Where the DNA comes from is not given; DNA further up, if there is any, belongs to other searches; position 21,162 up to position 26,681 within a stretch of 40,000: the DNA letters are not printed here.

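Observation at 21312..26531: Single 1,739-aa polypeptide combining four glycosyltransferase-like modules with a kinase-like and a methyltransferase module (WbdD-like chain-terminator logic?)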

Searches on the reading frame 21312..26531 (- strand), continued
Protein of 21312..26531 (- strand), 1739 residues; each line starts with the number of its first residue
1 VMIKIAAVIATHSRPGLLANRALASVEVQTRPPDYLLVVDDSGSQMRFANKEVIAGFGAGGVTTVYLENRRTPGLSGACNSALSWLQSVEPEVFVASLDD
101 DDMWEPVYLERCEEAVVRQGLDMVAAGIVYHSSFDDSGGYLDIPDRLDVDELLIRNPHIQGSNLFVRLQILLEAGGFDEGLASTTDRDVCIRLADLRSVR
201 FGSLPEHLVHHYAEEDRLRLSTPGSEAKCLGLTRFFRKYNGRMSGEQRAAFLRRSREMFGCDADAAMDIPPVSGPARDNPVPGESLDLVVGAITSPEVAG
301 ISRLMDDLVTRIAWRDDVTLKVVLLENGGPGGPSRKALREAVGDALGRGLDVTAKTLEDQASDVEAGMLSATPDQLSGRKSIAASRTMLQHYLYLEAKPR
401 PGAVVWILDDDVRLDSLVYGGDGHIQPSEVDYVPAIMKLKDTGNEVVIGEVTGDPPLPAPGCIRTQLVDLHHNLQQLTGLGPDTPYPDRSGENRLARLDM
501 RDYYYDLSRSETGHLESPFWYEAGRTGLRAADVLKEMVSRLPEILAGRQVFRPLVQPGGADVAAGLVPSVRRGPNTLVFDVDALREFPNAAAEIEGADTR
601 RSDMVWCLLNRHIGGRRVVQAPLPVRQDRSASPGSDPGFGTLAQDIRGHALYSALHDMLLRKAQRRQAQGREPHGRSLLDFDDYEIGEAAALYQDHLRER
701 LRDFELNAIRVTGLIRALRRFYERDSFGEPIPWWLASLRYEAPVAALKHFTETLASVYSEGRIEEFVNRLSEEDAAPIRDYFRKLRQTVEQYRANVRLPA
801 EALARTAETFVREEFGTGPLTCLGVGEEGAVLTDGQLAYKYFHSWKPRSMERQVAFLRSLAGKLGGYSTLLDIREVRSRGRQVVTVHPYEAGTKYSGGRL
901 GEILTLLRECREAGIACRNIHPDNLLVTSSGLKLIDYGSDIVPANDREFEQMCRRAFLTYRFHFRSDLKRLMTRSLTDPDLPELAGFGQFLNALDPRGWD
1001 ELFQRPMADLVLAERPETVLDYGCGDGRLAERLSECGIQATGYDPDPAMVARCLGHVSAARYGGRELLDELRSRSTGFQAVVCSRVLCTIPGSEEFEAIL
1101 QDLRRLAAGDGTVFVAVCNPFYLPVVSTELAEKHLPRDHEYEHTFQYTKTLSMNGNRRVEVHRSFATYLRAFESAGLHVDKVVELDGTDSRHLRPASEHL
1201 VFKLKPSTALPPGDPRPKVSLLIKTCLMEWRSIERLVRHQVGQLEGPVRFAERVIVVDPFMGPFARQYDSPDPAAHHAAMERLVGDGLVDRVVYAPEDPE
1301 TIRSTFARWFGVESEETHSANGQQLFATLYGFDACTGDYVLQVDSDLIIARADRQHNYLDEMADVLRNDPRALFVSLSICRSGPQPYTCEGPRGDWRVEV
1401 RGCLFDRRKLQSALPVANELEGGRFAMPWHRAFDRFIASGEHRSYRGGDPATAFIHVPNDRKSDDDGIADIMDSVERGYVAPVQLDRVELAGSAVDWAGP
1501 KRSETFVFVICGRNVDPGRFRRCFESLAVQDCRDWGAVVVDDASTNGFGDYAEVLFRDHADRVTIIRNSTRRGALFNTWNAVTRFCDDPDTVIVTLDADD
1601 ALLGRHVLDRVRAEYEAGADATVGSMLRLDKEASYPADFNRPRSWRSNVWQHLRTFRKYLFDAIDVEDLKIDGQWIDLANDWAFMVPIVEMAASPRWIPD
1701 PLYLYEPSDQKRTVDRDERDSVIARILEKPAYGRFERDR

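Call 42: find_encoding_contigs(protein=P0088, flank=8000, max_places=1)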
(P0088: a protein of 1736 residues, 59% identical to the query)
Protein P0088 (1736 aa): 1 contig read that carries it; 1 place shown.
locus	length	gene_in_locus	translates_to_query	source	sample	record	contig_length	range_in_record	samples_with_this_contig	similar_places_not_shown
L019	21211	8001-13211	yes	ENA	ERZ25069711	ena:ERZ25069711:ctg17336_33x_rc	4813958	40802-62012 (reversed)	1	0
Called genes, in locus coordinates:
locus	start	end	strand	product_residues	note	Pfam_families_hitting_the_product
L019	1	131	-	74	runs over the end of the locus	-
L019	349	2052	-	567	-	PF00580:UvrD-helicase, PF13245:AAA_19, PF13361:UvrD_C (faint), PF13538:UvrD_C_2 (faint)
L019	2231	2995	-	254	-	-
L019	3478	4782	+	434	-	-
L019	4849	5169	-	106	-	-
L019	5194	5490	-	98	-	-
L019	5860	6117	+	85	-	PF02518:HATPase_c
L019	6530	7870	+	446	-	PF03721:UDPG_MGDP_dh_N, PF00984:UDPG_MGDP_dh, PF03720:UDPG_MGDP_dh_C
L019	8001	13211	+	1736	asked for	PF00535:Glycos_transf_2, PF13641:Glyco_tranf_2_3 (faint), PF08241:Methyltransf_11, PF08242:Methyltransf_12 (weak), PF13489:Methyltransf_23, PF13649:Methyltransf_25, PF13847:Methyltransf_31 (weak), PF00535:Glycos_transf_2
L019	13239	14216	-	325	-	PF00106:adh_short, PF01073:3Beta_HSD, PF01370:Epimerase, PF02719:Polysacc_synt_2, PF04321:RmlD_sub_bind, PF08659:KR (weak), PF16363:GDP_Man_Dehyd, PF07993:NAD_binding_4, +1 more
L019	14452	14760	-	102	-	-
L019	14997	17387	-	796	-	PF13166:AAA_13, PF02463:SMC_N, PF13304:AAA_21 (weak)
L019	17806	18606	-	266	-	PF00561:Abhydrolase_1, PF12146:Hydrolase_4, PF12697:Abhydrolase_6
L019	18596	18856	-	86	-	-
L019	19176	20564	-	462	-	-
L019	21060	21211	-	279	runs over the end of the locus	-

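Call 54: search_protein_families(library=pfam, proteins=[L010:33-1502:+, L010:1499-4369:+, L010:4366-8151:+, L010:8368-9660:+, L010:15280-15879:+, L010:16447-18174:-, L010:18222-20183:+, L005:4593-9734:-, L005:16301-19375:+, L005:20888-22453:-], max_evalue=0.001)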
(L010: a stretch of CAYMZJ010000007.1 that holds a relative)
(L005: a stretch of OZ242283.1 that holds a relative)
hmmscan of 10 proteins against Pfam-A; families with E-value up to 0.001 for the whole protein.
L010:33-1502:+ (489 aa): 1 family
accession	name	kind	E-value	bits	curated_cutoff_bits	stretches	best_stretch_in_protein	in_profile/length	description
PF09369.15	MZB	-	3.6e-06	28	24.2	1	256-321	1-65/80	MrfA Zn-binding domain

L010:1499-4369:+ (956 aa): 4 families
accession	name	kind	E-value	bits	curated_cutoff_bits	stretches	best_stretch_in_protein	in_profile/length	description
PF00271.37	Helicase_C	-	6.7e-16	58.9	23.5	1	481-587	11-110/110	Helicase conserved C-terminal domain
PF00176.29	SNF2-rel_dom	-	1.3e-14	54.5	24.9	1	113-288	11-181/290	SNF2-related domain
PF04851.21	ResIII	-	2.8e-10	40.8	22.5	1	103-271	5-163/164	Type III restriction enzyme, res subunit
PF00270.35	DEAD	-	6.2e-09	36.2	26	1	116-275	13-164/167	DEAD/DEAH box helicase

L010:4366-8151:+ (1261 aa): 4 families
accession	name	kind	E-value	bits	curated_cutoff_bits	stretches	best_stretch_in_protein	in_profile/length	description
PF07669.17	Eco57I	-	5.1e-22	79.2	25.3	1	540-819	2-140/171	Eco57I restriction-modification methylase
PF20466.3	MmeI_TRD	-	2.9e-16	59.9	27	1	897-1094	16-206/207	MmeI, target recognition domain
PF20473.4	MmeI_Mtase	-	1.9e-10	40.8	27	1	485-564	16-88/259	MmeI, DNA-methyltransferase domain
PF02384.22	N6_Mtase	-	6e-05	23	20.4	1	450-561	23-100/311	N-6 DNA Methylase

L010:8368-9660:+ (430 aa): 0 families

L010:15280-15879:+ (199 aa): 2 families
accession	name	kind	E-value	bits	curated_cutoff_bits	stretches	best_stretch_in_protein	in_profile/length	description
PF18306.6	LDcluster4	-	2.9e-32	111.8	26.3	1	16-148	3-125/151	SLOG cluster4 family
PF03641.19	Lysine_decarbox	-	0.00073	20.2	27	0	93-131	35-73/131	Possible lysine decarboxylase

L010:16447-18174:- (575 aa): 4 families
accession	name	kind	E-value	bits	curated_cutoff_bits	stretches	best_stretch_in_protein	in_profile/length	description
PF00005.33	ABC_tran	-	2.5e-42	145.2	25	2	348-502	1-136/137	ABC transporter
PF13304.12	AAA_21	-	2.3e-14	54.6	27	1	471-531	234-297/304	AAA domain, putative AbiEii toxin, Type IV TA system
PF02463.25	SMC_N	-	1.5e-05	25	40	0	231-287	153-207/220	RecF/RecN/SMC N terminal domain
PF13555.12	AAA_29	-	1.7e-05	24.9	27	0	69-92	15-38/61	P-loop containing region of AAA domain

L010:18222-20183:+ (653 aa): 0 families

L005:4593-9734:- (1713 aa): 7 families
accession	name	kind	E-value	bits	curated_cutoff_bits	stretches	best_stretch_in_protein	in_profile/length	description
PF00580.27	UvrD-helicase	-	6.3e-39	134.7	23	2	1099-1185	5-90/271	UvrD/REP helicase N-terminal domain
PF00270.35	DEAD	-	7.9e-29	101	26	1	307-475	2-163/167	DEAD/DEAH box helicase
PF13245.12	AAA_19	-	9.7e-24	84.5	25.1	1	1099-1282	1-133/134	AAA domain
PF00271.37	Helicase_C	-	5.3e-23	81.8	23.5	1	516-627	2-109/110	Helicase conserved C-terminal domain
PF13361.12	UvrD_C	-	1.4e-12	48.2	25.6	1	1508-1564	284-346/350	UvrD-like helicase C-terminal domain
PF13538.12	UvrD_C_2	-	4.4e-08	33.3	27.4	1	1513-1563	4-51/52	UvrD-like helicase C-terminal domain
PF04851.21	ResIII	-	0.00017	21.9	22.5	0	306-471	5-161/164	Type III restriction enzyme, res subunit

L005:16301-19375:+ (1024 aa): 4 families
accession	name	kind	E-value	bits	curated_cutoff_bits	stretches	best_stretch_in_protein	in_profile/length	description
PF00176.29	SNF2-rel_dom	-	2.4e-66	224.2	24.9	1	553-832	1-289/290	SNF2-related domain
PF12419.13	DUF3670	-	4.3e-40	137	27.6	1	373-503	3-134/136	SNF2 Helicase protein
PF00271.37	Helicase_C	-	1.7e-20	73.8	23.5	1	850-961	5-110/110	Helicase conserved C-terminal domain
PF04851.21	ResIII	-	3e-06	27.7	22.5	1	549-707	3-163/164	Type III restriction enzyme, res subunit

L005:20888-22453:- (521 aa): 0 families

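Call 55: search_protein_families(library=padloc, proteins=[window:21312-26531:-], max_evalue=0.001)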
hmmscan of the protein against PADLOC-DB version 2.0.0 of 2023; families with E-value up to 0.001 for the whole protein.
window:21312-26531:- (1739 aa): 2 families
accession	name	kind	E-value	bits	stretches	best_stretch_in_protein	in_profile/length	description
PDLC04134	mad2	-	4.2e-09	33.7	1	1009-1129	285-408/492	mads_2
PDLC04056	PD-T4-6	-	0.00088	16.5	0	902-939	115-152/415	-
